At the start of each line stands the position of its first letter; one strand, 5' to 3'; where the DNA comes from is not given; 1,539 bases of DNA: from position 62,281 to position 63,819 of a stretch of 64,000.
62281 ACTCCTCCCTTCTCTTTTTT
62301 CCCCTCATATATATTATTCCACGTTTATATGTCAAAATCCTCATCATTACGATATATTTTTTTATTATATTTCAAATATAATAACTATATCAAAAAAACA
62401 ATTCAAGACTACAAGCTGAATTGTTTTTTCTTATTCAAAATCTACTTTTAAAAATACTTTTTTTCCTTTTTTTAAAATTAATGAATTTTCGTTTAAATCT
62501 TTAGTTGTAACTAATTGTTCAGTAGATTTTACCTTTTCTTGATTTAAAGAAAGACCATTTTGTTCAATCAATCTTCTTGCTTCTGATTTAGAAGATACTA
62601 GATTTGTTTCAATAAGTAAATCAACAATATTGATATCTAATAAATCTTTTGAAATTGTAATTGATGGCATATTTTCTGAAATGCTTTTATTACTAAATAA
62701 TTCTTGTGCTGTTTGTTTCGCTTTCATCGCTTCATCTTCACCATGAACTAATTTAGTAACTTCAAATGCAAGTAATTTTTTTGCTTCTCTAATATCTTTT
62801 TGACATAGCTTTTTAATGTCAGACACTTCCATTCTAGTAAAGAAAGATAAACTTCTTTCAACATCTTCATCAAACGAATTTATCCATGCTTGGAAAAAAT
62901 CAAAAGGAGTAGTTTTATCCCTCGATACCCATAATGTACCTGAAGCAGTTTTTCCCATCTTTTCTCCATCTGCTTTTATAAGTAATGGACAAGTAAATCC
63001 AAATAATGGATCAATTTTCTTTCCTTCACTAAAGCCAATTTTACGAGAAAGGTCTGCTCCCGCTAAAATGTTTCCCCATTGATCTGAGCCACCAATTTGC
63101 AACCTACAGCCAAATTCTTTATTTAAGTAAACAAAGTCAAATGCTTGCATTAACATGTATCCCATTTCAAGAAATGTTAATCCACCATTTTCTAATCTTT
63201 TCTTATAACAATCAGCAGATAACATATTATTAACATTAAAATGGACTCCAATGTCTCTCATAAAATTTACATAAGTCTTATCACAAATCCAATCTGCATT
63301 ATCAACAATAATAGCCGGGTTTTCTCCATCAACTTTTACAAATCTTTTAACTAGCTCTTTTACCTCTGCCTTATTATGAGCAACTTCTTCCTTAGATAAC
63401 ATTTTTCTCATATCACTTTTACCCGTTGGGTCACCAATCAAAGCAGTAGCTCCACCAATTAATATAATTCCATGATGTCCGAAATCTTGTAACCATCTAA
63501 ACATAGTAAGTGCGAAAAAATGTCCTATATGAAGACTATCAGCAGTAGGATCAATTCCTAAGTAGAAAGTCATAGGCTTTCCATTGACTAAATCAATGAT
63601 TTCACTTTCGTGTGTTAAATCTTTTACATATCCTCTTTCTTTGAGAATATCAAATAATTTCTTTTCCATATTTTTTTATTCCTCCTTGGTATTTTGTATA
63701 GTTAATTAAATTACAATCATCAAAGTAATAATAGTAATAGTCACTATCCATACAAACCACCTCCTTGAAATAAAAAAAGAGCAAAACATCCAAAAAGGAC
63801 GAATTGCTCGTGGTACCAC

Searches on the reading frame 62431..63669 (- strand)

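Call 58: search_protein_families(library=pfam, proteins=[window:62431-63669:-], max_evalue=0.0001)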
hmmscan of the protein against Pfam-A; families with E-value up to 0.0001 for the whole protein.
window:62431-63669:- (412 aa): 3 families
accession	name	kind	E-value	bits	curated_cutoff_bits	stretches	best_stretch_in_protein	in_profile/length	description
PF00579.31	tRNA-synt_1b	-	1e-74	252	21.1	1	30-326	3-292/292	tRNA synthetases class I (W and Y)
PF22421.1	SYY_C-terminal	-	2e-14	53.7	27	1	330-407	5-81/83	Tyrosine--tRNA ligase SYY-like C-terminal domain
PF01479.30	S4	-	2.3e-06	27.7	22.8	1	355-391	10-46/48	S4 domain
